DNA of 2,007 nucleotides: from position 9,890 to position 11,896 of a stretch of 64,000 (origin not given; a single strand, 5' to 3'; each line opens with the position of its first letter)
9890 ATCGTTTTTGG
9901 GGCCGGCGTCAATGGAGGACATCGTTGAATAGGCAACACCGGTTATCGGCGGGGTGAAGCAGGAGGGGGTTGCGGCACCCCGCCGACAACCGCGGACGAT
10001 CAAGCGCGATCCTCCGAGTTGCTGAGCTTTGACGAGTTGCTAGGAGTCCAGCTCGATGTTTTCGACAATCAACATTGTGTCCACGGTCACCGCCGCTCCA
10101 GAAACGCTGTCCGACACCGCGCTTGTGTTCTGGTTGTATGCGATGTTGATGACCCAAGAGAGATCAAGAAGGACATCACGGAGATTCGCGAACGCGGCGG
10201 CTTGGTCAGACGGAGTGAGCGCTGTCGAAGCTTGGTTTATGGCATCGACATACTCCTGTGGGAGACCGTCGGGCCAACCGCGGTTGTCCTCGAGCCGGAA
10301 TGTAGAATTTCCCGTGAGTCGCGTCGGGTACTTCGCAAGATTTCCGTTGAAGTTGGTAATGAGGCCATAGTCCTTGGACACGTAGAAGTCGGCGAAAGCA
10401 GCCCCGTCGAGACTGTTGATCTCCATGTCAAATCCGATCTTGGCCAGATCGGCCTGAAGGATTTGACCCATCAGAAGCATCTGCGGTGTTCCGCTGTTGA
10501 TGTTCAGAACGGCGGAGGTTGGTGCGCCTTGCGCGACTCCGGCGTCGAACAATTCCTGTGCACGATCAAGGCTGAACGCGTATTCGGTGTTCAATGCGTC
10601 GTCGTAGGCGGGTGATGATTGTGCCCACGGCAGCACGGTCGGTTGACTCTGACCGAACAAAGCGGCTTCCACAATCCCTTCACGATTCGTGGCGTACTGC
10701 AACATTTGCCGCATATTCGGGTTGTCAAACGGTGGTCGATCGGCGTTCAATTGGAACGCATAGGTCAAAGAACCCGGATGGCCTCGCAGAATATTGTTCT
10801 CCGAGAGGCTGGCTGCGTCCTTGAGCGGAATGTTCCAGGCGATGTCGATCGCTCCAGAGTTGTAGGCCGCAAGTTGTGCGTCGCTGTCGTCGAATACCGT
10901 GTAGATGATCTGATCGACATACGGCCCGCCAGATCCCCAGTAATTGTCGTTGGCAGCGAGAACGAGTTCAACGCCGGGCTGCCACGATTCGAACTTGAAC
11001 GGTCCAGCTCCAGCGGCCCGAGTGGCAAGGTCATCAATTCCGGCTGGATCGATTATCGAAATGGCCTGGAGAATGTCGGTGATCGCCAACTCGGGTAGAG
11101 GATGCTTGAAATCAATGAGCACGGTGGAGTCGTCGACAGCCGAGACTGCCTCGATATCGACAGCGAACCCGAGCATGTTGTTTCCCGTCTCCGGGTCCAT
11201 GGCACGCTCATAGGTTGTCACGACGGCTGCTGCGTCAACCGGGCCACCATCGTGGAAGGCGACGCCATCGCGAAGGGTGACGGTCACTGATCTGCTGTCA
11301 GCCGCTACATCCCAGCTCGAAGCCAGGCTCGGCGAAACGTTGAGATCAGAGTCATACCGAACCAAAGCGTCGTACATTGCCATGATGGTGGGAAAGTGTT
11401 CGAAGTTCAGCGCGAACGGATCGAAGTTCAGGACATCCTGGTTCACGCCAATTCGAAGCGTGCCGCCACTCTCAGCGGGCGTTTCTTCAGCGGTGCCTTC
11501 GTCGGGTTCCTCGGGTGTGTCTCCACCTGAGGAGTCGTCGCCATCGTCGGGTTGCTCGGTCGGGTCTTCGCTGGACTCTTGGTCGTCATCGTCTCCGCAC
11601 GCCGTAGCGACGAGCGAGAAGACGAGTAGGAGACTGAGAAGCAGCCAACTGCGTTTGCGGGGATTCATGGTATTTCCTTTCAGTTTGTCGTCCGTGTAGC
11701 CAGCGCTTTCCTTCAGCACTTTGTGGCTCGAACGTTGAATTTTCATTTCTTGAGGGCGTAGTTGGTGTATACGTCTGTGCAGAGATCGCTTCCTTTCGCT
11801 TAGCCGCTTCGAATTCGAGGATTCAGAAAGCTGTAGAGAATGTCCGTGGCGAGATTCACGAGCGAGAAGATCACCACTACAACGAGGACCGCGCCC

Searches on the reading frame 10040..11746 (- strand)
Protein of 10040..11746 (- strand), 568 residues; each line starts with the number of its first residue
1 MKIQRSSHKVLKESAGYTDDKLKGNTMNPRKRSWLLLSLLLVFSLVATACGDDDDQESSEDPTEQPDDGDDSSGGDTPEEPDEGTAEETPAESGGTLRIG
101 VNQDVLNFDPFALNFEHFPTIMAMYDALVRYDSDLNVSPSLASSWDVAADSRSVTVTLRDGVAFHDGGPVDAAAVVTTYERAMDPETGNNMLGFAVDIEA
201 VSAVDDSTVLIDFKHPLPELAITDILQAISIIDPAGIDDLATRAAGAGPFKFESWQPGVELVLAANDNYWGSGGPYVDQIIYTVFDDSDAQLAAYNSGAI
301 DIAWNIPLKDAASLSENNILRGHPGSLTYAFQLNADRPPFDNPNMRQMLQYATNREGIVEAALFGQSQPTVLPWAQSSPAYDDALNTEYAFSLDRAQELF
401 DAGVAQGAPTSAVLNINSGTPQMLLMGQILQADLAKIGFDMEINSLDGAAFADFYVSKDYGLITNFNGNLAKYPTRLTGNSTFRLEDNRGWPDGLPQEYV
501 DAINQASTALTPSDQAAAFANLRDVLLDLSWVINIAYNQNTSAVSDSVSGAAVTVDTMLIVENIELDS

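Call 63: search_protein_families(library=ncbifam, proteins=[window:10040-11746:-], max_evalue=1e-10)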
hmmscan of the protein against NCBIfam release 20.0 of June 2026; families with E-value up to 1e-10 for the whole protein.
window:10040-11746:- (568 aa): 10 families
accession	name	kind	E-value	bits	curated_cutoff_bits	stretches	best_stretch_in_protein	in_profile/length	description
NF045468.1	Opp5A_nikA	equivalog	1.2e-42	146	600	1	95-447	18-369/488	nickel ABC transporter substrate-binding protein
NF011942.0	PRK15413.1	equivalog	3.3e-40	138.3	594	1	100-452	33-389/512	glutathione ABC transporter substrate-binding protein GsiB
TIGR02294.1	nickel_nikA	equivalog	2.2e-37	128.7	393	1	98-464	9-397/501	nickel ABC transporter substrate-binding protein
NF045467.1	Opp4A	equivalog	4.3e-28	97.9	650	1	49-402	3-377/556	oligopeptide ABC transporter substrate-binding protein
NF047575.1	opine_bind_CntA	exception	3.2e-22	78.8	800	1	95-471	37-437/535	staphylopine-dependent metal ABC transporter substrate-binding lipoprotein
TIGR04028.1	SBP_KPN_01854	hypoth_equivalog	4.7e-22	78.2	468.5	1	134-450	41-386/509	TIGR04028 family ABC transporter substrate-binding protein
NF043070.1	DppA_dipep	equivalog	2.1e-19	69.5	1005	1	122-446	58-412/535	dipeptide ABC transporter periplasmic-binding protein DppA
NF011684.0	PRK15104.1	equivalog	7.1e-17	61.3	947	1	124-362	69-332/543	oligopeptide ABC transporter substrate-binding protein OppA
NF011689.0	PRK15109.1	equivalog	4.5e-16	58.6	560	1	124-449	65-419/547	ABC transporter substrate-binding protein SapA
NF007287.0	PRK09755.1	equivalog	6e-13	48.5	1098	0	121-363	60-326/535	ABC transporter substrate-binding protein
